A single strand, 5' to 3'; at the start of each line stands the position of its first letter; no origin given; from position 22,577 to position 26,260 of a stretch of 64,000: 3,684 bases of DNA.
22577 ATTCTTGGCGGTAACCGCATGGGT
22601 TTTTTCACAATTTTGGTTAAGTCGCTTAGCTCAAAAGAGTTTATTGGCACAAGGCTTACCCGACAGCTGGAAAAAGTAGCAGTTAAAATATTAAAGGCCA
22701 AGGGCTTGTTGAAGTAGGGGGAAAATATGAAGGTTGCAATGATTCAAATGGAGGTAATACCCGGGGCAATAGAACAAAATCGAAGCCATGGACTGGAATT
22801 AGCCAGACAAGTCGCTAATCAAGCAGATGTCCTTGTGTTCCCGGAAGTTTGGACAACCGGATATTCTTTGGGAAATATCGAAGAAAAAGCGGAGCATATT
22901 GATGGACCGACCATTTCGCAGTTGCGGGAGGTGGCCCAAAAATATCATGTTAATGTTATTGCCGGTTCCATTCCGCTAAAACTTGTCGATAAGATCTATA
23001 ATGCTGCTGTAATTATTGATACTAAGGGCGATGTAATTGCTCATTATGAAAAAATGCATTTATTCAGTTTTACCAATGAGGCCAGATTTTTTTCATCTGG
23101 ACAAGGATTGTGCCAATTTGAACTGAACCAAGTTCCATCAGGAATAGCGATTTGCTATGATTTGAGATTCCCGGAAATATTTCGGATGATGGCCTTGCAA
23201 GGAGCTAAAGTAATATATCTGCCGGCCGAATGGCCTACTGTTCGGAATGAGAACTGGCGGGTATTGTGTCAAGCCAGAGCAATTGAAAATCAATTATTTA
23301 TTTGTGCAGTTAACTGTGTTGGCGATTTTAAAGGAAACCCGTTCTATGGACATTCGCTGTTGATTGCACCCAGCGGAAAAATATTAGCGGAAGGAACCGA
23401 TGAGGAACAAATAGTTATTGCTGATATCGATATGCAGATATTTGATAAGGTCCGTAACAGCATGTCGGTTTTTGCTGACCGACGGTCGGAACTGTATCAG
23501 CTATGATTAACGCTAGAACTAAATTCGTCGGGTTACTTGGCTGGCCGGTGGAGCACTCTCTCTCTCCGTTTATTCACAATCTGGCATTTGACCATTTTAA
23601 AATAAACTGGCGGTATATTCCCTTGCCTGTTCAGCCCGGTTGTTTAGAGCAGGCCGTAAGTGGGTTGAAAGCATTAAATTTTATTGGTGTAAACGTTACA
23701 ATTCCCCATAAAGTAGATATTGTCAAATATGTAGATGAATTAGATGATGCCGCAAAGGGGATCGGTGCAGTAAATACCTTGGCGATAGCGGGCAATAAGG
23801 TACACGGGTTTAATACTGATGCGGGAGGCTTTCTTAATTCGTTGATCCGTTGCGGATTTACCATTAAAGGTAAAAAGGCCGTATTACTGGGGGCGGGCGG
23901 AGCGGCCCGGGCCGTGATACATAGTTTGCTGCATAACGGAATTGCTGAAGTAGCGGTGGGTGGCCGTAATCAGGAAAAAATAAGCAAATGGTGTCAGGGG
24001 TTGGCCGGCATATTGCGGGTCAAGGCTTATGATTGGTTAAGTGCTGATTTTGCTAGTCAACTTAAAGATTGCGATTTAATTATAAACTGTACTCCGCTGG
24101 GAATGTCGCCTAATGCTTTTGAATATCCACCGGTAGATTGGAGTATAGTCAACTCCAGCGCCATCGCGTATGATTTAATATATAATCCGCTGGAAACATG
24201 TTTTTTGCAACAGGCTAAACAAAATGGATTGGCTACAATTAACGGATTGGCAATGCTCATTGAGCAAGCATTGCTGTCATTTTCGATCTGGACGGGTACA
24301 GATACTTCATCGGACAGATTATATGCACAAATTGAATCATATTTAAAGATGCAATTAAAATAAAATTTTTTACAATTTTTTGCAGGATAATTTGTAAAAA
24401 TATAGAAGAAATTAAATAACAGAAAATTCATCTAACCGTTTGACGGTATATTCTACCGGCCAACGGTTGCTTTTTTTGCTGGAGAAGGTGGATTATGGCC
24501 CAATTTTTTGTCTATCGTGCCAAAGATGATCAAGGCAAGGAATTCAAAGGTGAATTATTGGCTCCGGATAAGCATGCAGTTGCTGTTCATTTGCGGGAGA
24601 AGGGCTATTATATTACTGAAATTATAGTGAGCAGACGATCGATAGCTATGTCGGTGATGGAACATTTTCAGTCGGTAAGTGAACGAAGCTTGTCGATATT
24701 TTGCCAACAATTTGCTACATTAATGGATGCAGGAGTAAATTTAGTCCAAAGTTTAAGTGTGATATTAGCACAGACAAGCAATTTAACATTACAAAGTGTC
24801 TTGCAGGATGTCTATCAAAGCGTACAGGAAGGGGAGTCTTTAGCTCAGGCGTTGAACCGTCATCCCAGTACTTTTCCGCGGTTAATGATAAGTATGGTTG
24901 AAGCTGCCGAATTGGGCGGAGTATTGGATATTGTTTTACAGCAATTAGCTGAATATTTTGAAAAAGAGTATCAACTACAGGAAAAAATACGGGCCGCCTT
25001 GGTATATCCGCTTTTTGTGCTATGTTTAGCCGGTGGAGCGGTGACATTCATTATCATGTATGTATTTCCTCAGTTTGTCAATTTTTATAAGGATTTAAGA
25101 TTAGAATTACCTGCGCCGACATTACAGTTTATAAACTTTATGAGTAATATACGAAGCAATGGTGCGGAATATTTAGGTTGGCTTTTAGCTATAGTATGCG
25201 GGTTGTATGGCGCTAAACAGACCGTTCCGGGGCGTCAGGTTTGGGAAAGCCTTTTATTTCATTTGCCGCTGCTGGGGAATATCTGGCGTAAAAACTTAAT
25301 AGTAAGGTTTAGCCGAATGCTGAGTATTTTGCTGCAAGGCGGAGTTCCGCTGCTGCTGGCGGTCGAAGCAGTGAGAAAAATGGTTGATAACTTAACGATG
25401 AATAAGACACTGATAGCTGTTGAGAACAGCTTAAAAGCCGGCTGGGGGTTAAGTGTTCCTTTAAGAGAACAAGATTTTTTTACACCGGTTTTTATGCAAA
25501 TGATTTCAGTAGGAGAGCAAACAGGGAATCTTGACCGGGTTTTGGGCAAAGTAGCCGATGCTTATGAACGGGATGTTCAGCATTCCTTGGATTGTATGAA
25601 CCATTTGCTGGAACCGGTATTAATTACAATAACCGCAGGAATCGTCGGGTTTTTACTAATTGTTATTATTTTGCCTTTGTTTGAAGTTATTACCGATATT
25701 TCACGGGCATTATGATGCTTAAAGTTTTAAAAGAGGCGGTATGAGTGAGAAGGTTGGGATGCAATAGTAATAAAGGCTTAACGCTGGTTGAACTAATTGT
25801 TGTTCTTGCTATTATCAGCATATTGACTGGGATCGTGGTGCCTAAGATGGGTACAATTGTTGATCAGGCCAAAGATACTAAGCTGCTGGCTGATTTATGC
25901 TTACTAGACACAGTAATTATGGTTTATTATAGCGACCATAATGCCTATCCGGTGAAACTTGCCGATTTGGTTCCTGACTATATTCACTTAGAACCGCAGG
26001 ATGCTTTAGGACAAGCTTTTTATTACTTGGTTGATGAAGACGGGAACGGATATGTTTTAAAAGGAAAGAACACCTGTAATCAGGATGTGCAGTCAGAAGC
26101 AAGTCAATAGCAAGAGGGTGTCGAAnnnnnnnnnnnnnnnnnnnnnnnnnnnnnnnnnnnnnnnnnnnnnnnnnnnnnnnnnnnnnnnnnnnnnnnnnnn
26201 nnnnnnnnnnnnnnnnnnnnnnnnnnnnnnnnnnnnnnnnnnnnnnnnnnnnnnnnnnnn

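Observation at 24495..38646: Two type IV filament systems in one locus inserted in the aro operon: a ComG-like pseudopilus operon without ATPase or peptidase, next to a complete PilBTC-A-D-MNO set with a divergent PilP-like-PilQ secretin pair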

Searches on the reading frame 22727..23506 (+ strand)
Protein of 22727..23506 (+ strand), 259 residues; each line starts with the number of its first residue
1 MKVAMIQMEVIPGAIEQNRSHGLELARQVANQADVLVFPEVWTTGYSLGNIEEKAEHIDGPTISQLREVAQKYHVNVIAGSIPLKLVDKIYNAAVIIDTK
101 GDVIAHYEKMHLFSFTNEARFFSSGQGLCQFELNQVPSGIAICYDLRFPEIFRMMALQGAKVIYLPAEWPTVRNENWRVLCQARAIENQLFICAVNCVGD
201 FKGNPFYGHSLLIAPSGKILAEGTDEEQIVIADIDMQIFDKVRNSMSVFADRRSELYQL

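Call 5: search_protein_families(library=pfam, proteins=[window:22727-23506:+], max_evalue=0.1)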
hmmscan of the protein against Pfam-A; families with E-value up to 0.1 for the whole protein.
window:22727-23506:+ (259 aa): 1 family
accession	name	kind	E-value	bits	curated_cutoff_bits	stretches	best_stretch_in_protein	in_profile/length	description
PF00795.27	CN_hydrolase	-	5.7e-54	183.6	23.2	1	2-238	1-250/256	Carbon-nitrogen hydrolase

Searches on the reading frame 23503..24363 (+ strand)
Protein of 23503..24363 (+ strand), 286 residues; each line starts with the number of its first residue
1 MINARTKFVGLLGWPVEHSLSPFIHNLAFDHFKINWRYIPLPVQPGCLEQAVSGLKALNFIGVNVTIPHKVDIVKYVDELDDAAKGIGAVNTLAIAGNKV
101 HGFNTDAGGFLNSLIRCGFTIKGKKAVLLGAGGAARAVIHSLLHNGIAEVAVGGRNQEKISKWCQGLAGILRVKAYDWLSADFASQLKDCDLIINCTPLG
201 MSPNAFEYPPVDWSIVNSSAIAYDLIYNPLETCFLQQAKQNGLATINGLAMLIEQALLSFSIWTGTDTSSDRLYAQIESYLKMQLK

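Call 5: search_protein_families(library=pfam, proteins=[window:23503-24363:+], max_evalue=0.1)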
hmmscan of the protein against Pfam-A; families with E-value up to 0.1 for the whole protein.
window:23503-24363:+ (286 aa): 7 families
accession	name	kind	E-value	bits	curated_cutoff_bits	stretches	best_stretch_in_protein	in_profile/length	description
PF08501.16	Shikimate_dh_N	-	3.4e-27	95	27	1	11-93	1-83/83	Shikimate dehydrogenase substrate binding domain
PF01488.26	Shikimate_DH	-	5.2e-07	30.3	24.3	1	120-197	9-83/138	Shikimate / quinate 5-dehydrogenase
PF18317.6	SDH_C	-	2.6e-06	27.5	25.8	1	248-267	1-20/31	Shikimate 5'-dehydrogenase C-terminal domain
PF03807.23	F420_oxidored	-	0.00072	20.5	21.6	1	128-199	4-69/94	NADP oxidoreductase coenzyme F420-dependent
PF03435.24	Sacchrp_dh_NADP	-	0.0017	19.1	25.1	1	127-198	2-77/129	Saccharopine dehydrogenase NADP binding domain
PF13241.12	NAD_binding_7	-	0.0048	17.9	22.1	1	121-197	5-69/104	Putative NAD(P)-binding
PF13460.12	NAD_binding_10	-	0.045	14.1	27.2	0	131-197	3-68/184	NAD(P)H-binding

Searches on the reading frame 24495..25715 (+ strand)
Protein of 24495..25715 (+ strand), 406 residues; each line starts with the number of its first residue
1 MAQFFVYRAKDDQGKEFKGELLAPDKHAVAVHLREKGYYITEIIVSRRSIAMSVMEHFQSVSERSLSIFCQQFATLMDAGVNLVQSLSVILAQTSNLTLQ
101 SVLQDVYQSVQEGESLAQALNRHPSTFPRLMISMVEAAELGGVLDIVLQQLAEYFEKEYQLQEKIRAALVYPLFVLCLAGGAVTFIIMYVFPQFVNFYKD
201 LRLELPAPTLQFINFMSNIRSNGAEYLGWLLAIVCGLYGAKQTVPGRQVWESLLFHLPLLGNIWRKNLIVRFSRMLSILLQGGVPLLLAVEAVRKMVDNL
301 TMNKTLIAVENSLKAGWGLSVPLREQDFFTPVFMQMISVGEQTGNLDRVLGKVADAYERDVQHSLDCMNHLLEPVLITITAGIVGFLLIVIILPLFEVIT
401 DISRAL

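Call 4: search_protein_families(library=pfam, proteins=[window:24495-25715:+], max_evalue=0.1)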
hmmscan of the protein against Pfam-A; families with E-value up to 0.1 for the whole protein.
window:24495-25715:+ (406 aa): 1 family
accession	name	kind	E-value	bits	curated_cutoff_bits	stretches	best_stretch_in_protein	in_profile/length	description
PF00482.28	T2SSF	-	9.4e-58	194.1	25.2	2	69-192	1-125/125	Type II secretion system (T2SS), protein F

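Call 6: search_protein_families(library=ncbifam, proteins=[window:24495-25715:+], max_evalue=0.1)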
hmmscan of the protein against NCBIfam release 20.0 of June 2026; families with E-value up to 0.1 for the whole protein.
window:24495-25715:+ (406 aa): 6 families
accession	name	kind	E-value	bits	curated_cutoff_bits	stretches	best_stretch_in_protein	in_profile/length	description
TIGR02120.1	GspF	equivalog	6.6e-97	325.3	424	1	5-398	1-397/401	type II secretion system inner membrane protein GspF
NF052606.1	T4PiliAsmPilCMyx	equivalog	3.2e-92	309.5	700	1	4-402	21-418/419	type IV pilus assembly protein PilC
NF052607.1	T4PiliAsmPilCThrm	equivalog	4.6e-83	279.5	700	1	4-403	3-405/406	type IV pilus assembly protein PilC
NF007861.0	PRK10573.1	equivalog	6.1e-74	249.5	401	1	3-398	5-394/401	protein transport protein HofC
NF047826.1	T3SSXpsF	equivalog_domain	3.3e-65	220.5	650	1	4-400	3-402/405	type II secretion system protein XpsF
NF041012.2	T4P_ComGB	equivalog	5.1e-37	127.9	240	1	69-399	6-331/332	competence type IV pilus assembly protein ComGB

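Call 24: find_homologous_proteins(query=window:24495-25715:+, max_evalue=1e-20)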
Query window:24495-25715:+ (406 aa): 423 proteins with E <= 1e-20 among 8000 candidates; the best 120 are listed.
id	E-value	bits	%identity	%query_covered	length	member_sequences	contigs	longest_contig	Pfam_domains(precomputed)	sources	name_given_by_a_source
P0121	5.6e-262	886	100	100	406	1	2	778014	PF00482.29,PF28597.1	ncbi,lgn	-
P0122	2.8e-228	775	87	100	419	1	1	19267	PF00482.29,PF28597.1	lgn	-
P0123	1.0e-99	352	42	100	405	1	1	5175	PF00482.29,PF28597.1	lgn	-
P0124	7.8e-95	336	41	99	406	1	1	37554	PF00482.29,PF28597.1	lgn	-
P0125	5.6e-92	327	40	100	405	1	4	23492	PF00482.29,PF28597.1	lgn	-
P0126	2.2e-81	292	37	98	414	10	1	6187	PF00482.29,PF28597.1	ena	-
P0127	3.8e-80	288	36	98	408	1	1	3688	PF00482.29,PF28597.1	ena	-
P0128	4.2e-80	288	37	98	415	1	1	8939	PF00482.29,PF28597.1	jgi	jgi:type IV pilus assembly protein PilC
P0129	4.8e-80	288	36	98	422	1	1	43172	PF00482.29,PF28597.1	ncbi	-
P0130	8.4e-80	287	37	98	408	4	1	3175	PF00482.29,PF28597.1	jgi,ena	-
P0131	2.3e-78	282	36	98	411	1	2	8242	PF00482.29,PF28597.1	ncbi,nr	ncbi:MAG: type II secretion system F family protein [Armatimonadota bacterium]|nr:type II secretion 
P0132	1.1e-77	280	35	99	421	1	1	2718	PF00482.29,PF28597.1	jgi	jgi:type IV pilus assembly protein PilC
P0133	1.9e-77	279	36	98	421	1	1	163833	PF00482.29,PF28597.1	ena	-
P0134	3.7e-77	278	35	98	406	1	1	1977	PF00482.29,PF28597.1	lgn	-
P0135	1.0e-76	277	35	98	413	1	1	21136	PF00482.29,PF28597.1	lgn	-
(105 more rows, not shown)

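Call 25: find_encoding_contigs(protein=P0124, flank=10000, max_places=2)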
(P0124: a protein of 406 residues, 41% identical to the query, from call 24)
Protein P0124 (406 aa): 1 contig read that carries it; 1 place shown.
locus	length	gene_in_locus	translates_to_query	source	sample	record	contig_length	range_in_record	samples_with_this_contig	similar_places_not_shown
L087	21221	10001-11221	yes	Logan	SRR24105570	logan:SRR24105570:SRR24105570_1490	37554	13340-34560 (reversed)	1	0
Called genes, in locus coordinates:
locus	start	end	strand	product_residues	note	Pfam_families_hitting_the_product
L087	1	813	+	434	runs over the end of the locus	-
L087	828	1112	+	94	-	PF01312:Bac_export_2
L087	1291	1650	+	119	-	PF08378:NERD, PF01939:NucS_C (weak), PF02021:UPF0102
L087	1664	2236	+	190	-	PF02441:Flavoprotein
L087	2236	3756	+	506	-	PF13541:ChlI, PF00493:MCM (faint), PF05496:RuvB_N (faint), PF00158:Sigma54_activat (faint), PF01078:Mg_chelatase, PF07728:AAA_5 (faint), PF13335:Mg_chelatase_C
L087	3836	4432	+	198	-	PF11356:T2SSC (faint)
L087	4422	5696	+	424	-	PF21305:type_II_gspD_N0 (weak), PF07660:STN, PF03958:Secretin_N, PF00263:Secretin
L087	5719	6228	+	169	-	PF00702:Hydrolase, PF13242:Hydrolase_like, PF09419:PGP_phosphatase (weak)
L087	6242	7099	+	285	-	PF08501:Shikimate_dh_N, PF01488:Shikimate_DH (weak), PF03807:F420_oxidored (weak), PF18317:SDH_C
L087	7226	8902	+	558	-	PF05157:MshEN, PF00437:T2SSE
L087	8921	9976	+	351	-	PF00437:T2SSE, PF13191:AAA_16 (weak), PF13401:AAA_22 (weak), PF13555:AAA_29 (faint)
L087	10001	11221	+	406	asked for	PF28597:T2SSF_N, PF00482:T2SSF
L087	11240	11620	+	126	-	PF07963:N_methyl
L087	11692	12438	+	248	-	PF06750:A24_N_bact, PF01478:Peptidase_A24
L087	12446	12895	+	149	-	-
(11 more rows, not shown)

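Call 26: find_encoding_contigs(protein=P0125, flank=10000, max_places=2)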
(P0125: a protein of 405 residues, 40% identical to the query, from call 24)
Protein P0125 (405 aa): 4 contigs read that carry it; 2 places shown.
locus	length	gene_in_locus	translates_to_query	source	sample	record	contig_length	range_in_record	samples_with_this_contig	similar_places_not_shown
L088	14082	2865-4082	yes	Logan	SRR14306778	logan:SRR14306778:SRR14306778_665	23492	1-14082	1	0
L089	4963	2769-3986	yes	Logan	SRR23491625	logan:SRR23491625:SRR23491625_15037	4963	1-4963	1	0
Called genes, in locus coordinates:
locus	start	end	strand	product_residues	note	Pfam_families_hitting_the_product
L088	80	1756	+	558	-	PF05157:MshEN, PF00437:T2SSE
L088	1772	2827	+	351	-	PF00437:T2SSE, PF13555:AAA_29 (weak)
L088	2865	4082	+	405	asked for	PF28597:T2SSF_N, PF00482:T2SSF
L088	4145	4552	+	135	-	PF07963:N_methyl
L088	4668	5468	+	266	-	PF06750:A24_N_bact, PF01478:Peptidase_A24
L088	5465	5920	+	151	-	-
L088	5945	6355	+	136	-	-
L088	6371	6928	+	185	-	-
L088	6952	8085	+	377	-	-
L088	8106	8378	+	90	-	PF10719:ComFB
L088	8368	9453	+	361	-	PF11104:PilM_2, PF14450:FtsA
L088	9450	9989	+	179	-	PF05137:PilN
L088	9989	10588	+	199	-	PF04350:PilO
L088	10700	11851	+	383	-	PF01264:Chorismate_synt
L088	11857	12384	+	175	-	PF13238:AAA_18 (weak), PF01202:SKI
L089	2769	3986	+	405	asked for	PF28597:T2SSF_N, PF00482:T2SSF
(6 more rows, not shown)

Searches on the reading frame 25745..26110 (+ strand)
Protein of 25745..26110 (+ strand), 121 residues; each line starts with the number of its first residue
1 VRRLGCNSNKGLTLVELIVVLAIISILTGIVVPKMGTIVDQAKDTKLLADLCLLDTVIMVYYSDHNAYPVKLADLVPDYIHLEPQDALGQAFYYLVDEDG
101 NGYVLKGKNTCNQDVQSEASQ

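Call 4: search_protein_families(library=pfam, proteins=[window:25745-26110:+], max_evalue=0.1)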
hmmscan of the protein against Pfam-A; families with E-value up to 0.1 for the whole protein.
window:25745-26110:+ (121 aa): 1 family
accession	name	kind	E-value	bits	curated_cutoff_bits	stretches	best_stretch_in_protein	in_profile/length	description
PF07963.17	N_methyl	-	4.3e-08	32.8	21.2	1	7-31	2-26/27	Prokaryotic N-terminal methylation motif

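Call 6: search_protein_families(library=ncbifam, proteins=[window:25745-26110:+], max_evalue=0.1)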
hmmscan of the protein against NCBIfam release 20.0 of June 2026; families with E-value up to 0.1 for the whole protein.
window:25745-26110:+ (121 aa): 10 families
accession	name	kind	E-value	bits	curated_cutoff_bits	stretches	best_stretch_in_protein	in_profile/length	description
TIGR01710.1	typeII_sec_gspG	equivalog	1.8e-10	41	88.85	1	10-71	1-62/134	type II secretion system major pseudopilin GspG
NF040999.1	pilin_ComGC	equivalog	6.7e-08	32.6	75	1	10-80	2-72/84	competence type IV pilus major pilin ComGC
NF007862.0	PRK10574.1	equivalog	6.8e-07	29.5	138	1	8-52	3-47/145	prepilin peptidase-dependent pilin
TIGR02532.1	IV_pilin_GFxxxE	domain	1.1e-06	28.2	16.3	1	10-32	2-24/24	prepilin-type N-terminal cleavage/methylation domain-containing protein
NF041775.1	typeIV_PilA_Myxo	equivalog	1.9e-06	28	400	1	8-69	9-70/214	type IV pilin protein PilA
NF041013.1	T4P_ComGE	equivalog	6.7e-06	26.1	49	1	7-45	1-39/83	competence type IV pilus minor pilin ComGE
TIGR01708.2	typeII_sec_gspH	equivalog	3.5e-05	23.9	80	1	10-39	2-31/169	type II secretion system minor pseudopilin GspH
TIGR02596.1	TIGR02596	subfamily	0.0025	17.9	70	1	13-39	2-28/196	Verru_Chthon cassette protein D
NF007800.0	PRK10506.1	equivalog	0.0097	15.7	158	1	7-30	6-29/163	prepilin peptidase-dependent protein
NF040982.1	ComGD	equivalog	0.033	14.6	70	1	9-46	1-38/139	competence type IV pilus minor pilin ComGD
